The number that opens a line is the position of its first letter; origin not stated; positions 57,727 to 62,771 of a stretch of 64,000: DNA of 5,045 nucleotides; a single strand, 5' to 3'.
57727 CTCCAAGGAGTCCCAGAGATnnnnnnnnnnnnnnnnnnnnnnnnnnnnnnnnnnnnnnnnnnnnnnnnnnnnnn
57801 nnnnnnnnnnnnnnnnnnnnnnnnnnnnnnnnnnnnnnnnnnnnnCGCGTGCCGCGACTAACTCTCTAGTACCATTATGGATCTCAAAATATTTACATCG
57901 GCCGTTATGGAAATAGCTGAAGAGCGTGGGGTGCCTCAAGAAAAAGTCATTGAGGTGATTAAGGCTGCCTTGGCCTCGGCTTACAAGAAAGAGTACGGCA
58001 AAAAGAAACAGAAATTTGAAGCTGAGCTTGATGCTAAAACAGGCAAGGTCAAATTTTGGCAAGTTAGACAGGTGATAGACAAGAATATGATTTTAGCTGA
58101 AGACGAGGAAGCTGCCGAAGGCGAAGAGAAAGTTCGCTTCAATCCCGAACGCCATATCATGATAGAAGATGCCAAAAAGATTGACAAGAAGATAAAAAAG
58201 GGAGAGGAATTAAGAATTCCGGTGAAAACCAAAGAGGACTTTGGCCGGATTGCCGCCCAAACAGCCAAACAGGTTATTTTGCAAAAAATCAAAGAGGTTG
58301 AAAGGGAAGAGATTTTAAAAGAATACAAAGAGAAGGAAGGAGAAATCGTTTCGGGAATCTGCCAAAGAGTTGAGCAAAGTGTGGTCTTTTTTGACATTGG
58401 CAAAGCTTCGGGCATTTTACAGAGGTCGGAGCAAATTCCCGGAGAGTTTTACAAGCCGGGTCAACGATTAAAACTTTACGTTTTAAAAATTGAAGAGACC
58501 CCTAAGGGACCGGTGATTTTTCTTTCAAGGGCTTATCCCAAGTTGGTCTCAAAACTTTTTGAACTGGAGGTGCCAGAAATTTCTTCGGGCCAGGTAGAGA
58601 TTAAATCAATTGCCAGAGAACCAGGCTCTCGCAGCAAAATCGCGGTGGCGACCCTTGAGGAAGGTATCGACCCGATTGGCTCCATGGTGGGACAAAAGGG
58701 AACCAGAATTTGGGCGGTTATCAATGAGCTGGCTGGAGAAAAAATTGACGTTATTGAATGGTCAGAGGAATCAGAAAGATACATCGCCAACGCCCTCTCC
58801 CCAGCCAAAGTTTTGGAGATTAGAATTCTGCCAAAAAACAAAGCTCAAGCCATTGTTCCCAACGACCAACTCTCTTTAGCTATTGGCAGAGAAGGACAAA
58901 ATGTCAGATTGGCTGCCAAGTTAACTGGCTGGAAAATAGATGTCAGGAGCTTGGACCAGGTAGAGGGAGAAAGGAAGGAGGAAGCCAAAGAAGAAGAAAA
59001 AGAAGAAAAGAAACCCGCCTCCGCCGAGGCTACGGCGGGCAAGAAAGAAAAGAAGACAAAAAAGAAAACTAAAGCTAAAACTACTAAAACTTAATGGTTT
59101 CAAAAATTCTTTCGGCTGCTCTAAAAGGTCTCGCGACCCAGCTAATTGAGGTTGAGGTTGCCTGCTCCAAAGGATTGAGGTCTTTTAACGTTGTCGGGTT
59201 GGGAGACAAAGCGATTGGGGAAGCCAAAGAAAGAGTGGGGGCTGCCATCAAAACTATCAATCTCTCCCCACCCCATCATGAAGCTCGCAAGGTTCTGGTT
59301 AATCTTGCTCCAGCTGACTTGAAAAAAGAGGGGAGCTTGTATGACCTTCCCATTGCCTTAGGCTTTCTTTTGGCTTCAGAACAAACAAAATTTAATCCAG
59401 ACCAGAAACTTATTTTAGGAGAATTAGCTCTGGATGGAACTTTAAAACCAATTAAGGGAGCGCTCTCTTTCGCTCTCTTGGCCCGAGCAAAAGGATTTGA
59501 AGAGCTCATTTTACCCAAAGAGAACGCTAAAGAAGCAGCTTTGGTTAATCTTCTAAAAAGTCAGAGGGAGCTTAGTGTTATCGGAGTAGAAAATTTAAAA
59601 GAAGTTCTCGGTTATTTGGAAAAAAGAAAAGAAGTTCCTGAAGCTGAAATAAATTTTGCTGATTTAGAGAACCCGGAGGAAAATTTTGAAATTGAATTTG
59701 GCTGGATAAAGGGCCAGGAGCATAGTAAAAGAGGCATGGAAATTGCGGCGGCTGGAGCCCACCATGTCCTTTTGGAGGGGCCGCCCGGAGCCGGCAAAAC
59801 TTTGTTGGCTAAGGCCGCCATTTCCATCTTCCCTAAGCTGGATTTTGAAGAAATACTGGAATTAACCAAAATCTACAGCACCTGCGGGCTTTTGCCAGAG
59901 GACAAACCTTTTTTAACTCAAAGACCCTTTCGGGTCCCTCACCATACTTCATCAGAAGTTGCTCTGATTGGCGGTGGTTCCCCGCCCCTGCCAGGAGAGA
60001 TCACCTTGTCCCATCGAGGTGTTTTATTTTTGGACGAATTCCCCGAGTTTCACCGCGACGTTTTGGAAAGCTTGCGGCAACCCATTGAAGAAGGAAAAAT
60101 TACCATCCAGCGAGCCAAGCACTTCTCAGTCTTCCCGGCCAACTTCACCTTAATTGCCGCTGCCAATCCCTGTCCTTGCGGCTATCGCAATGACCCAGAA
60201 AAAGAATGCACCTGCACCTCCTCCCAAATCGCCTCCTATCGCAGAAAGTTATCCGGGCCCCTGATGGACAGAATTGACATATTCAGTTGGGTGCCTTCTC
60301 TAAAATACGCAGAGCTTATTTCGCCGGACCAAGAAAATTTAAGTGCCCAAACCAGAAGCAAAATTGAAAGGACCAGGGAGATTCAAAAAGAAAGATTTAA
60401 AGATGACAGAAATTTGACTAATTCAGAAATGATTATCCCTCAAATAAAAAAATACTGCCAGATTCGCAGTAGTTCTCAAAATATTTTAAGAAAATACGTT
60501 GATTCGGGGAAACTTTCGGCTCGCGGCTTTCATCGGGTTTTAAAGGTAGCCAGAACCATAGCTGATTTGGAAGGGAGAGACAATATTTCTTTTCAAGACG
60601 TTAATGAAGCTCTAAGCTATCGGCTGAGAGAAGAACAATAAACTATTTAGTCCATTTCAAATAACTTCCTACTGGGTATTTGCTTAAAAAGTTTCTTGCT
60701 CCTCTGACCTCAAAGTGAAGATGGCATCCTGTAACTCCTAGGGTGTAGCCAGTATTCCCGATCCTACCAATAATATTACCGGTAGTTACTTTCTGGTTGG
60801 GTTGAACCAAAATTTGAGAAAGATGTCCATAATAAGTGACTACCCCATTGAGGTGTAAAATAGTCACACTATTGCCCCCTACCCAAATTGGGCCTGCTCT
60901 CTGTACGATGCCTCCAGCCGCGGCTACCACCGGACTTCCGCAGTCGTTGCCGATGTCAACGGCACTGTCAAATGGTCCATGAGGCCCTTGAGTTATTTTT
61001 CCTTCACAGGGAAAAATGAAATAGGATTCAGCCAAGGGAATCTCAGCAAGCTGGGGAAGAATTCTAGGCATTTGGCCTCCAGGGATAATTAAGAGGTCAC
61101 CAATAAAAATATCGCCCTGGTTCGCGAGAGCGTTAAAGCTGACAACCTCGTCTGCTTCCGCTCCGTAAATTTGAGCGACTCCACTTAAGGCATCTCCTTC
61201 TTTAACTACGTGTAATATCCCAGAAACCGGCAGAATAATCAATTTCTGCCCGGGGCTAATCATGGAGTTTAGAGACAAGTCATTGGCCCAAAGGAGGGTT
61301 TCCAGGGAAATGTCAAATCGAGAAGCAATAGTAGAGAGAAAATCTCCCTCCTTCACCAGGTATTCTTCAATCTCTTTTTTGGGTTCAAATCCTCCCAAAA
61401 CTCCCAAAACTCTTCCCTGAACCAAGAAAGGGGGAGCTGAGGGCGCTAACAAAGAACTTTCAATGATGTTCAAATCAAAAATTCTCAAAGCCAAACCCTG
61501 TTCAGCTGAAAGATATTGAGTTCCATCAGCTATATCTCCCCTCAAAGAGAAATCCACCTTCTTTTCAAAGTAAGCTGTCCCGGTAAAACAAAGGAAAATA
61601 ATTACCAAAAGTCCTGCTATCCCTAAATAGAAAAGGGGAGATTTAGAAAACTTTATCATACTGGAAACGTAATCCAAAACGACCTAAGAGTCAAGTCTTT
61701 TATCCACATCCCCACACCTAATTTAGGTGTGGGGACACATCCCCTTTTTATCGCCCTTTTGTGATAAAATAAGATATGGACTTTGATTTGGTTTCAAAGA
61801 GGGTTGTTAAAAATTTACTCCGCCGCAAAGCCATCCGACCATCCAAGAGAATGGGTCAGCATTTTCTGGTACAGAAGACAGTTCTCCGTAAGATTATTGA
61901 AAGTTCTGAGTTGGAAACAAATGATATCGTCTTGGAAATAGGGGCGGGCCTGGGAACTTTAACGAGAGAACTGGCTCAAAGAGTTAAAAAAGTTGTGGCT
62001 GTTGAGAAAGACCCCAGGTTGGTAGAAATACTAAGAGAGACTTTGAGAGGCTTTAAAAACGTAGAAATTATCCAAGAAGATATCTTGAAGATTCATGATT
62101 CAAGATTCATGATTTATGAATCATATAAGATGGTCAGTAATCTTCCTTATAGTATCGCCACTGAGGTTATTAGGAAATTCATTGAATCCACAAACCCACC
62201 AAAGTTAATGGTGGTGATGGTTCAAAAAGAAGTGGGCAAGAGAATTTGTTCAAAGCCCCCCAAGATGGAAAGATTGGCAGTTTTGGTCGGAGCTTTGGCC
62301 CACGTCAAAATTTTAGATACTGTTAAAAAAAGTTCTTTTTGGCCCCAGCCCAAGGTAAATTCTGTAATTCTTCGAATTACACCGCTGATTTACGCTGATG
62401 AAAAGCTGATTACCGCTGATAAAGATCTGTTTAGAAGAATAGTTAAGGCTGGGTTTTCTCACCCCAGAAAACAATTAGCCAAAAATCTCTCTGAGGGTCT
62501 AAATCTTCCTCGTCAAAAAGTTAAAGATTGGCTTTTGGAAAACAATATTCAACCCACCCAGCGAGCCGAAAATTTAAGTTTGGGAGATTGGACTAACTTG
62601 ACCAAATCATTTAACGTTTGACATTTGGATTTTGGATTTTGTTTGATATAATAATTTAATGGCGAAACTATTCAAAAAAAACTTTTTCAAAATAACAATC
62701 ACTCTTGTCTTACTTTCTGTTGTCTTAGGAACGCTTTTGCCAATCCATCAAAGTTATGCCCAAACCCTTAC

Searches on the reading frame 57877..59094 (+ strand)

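Call 85: search_protein_families(library=pfam, proteins=[window:57877-59094:+], max_evalue=0.0001)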
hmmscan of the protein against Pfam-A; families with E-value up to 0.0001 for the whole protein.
window:57877-59094:+ (405 aa): 4 families
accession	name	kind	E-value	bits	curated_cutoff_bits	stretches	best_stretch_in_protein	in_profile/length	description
PF08529.16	NusA_N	-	5.1e-31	107.8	23.8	1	7-144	3-119/119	NusA N-terminal domain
PF13184.12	KH_5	-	7.5e-27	93.7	27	1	249-317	1-69/69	NusA-like KH domain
PF00575.29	S1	-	8.1e-09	36.2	22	1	153-213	3-70/74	S1 RNA binding domain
PF23095.1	KH_NusA_C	-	4.7e-05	23.8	34.2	0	330-359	8-37/59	Transcription termination/antitermination protein NusA, KH domain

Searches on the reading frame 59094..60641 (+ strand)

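Call 85: search_protein_families(library=pfam, proteins=[window:59094-60641:+], max_evalue=0.0001)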
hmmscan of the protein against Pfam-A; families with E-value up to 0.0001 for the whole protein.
window:59094-60641:+ (515 aa): 7 families
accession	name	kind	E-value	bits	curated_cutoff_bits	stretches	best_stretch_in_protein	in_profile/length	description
PF01078.27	Mg_chelatase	-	3.4e-86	288.4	20.3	1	204-407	4-206/207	Magnesium chelatase, subunit ChlI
PF13541.12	ChlI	-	3.6e-39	133.8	27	1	20-144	1-121/121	Subunit ChlI of Mg-chelatase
PF13335.12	Mg_chelatase_C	-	4.4e-28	98.2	26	1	417-510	4-94/94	Magnesium chelatase, subunit ChlI C-terminal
PF00493.29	MCM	-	1.4e-09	37.9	23.3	1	301-371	115-183/224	MCM P-loop domain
PF07728.20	AAA_5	-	3e-09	37.4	22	1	309-363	68-126/139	AAA domain (dynein-related subfamily)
PF05362.19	Lon_C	-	7.3e-07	29.4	21.1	1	15-173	40-200/205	Lon protease (S16) C-terminal proteolytic domain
PF05496.18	RuvB_N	-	9.8e-05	22.6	27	0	222-240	33-51/159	Holliday junction DNA helicase RuvB P-loop domain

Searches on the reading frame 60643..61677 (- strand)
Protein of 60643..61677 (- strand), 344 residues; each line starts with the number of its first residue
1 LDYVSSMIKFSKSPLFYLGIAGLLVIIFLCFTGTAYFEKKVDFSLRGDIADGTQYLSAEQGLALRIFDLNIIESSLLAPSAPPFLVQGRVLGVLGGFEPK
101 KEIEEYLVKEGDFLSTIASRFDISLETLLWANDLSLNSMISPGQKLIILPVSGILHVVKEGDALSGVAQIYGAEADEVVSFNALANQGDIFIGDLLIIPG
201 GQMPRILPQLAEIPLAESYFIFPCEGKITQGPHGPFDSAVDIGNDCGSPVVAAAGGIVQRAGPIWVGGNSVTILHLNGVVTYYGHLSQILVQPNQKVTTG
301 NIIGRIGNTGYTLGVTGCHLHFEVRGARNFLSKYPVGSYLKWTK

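Call 85: search_protein_families(library=pfam, proteins=[window:60643-61677:-], max_evalue=0.0001)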
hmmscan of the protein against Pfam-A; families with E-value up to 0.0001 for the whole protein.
window:60643-61677:- (344 aa): 3 families
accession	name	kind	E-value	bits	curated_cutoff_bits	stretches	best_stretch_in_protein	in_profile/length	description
PF01551.29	Peptidase_M23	-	1.8e-23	83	28.7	1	238-326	4-89/96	Peptidase family M23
PF01476.26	LysM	-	2.4e-20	72.7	20.9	2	106-148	1-42/43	LysM domain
PF23473.1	LysM3_LYK4_5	-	1.3e-11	44.8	29.3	1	106-142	5-40/48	LYK4/5 LysM3 domain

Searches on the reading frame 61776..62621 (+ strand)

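Call 85: search_protein_families(library=pfam, proteins=[window:61776-62621:+], max_evalue=0.0001)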
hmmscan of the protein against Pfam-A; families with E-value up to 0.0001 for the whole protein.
window:61776-62621:+ (281 aa): 4 families
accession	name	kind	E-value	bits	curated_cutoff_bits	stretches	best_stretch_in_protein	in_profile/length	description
PF00398.26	RrnaAD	-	1.1e-55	189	24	1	24-279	6-261/263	Ribosomal RNA adenine dimethylase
PF13649.12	Methyltransf_25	-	3.2e-08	34.6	27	1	52-124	1-78/97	Methyltransferase domain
PF13847.12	Methyltransf_31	-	5.3e-07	29.9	27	1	48-111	3-70/145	Methyltransferase domain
PF08241.18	Methyltransf_11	-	3.9e-05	24.6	21.2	1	53-106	1-54/95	Methyltransferase domain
